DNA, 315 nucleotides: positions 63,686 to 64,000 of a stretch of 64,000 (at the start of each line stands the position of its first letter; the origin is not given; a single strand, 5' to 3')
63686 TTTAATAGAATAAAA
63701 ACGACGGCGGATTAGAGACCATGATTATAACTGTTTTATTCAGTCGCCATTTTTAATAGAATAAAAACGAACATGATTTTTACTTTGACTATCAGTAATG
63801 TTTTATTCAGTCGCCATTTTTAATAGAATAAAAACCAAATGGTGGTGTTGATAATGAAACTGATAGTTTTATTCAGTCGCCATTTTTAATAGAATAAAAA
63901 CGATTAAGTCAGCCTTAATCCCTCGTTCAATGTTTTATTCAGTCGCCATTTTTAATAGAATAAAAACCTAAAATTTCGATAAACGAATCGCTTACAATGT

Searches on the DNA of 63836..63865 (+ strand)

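Call 11: search_dna_similar(query=window:63836-63865:+, collection=phages, mode=distant, max_evalue=10)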
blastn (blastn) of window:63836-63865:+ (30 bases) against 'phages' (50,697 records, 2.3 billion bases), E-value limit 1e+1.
Records with a match: 162; places in all: 165; records where one place covers at least 80% of the query: 32.
Best place of each record, by identity: >=99% 34; 95-99% 5; 90-95% 94; 80-90% 29.
By first word of the organism name: Synechococcus 33; Vibrio 25; Escherichia 16; Campylobacter 12; CrAssphage 6; bajarodmic 6; Wolbachia 5; Cyanophage 5; Prochlorococcus 4; Yersinia 4; and 22 more.
By host as written in the record: - 54; Escherichia coli 7; Campylobacter jejuni 5; Synechococcus 5; Campylobacter sp. 4; Proteus mirabilis 3; Vibrio splendidus 3; Vibrio alginolyticus 3; and 59 more.
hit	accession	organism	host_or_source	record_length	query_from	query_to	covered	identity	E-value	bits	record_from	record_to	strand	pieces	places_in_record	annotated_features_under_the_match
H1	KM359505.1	Prochlorococcus phage P-TIM68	Prochlorococcus sp. MIT9515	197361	3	30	93%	89.3%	5e-2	38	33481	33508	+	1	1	hypothetical protein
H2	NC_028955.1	Prochlorococcus phage P-TIM68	Prochlorococcus sp. MIT9515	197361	3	30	93%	89.3%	5e-2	38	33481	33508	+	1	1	tail fiber protein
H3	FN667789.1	Campylobacter phage CPt10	-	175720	2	30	97%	86.2%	2e+0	32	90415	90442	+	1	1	hypothetical phage protein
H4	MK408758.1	Campylobacter phage CP20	Campylobacter jejuni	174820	2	30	97%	86.2%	2e+0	32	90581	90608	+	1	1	hypothetical protein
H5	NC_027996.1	Campylobacter phage CPt10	-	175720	2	30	97%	86.2%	2e+0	32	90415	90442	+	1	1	tail fiber protein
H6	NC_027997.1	Campylobacter phage CP220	Campylobacter sp.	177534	2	30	97%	86.2%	2e+0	32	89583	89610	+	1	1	tail fiber protein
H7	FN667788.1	Campylobacter phage CP220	Campylobacter sp.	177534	2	30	97%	86.2%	2e+0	32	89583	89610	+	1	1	hypothetical phage protein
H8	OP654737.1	Campylobacter phage vB_CjeM_WX1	Campylobacter jejuni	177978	2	30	97%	86.2%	2e+0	32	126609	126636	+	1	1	putative tail fiber protein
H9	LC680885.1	Staphylococcus phage S6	Staphylococcus aureus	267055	1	30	100%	83.3%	2e+0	33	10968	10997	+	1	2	hypothetical protein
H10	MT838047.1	Bacteriophage sp.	human fecal samples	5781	1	27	90%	85.2%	2e+0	32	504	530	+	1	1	record has no annotation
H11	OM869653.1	Peromfec virus RodF8_12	Peromyscus boylii; specimen_voucher: ...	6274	4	30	90%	85.2%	2e+0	32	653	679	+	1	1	major capsid protein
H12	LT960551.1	Yersinia phage fHe-Yen9-04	-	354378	4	27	80%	91.7%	2e-1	36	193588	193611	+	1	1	g259: Phosphoesterase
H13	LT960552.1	Yersinia phage fHe-Yen9-03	-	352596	4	27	80%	91.7%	2e-1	36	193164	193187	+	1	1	g262: Phosphoesterase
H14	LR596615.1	Yersinia phage fHe-Yen9-04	-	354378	4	27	80%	91.7%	2e-1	36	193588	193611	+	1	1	g259: Phosphoesterase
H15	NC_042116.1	Yersinia phage fHe-Yen9-04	-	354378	4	27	80%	91.7%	2e-1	36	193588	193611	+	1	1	g259: phosphoesterase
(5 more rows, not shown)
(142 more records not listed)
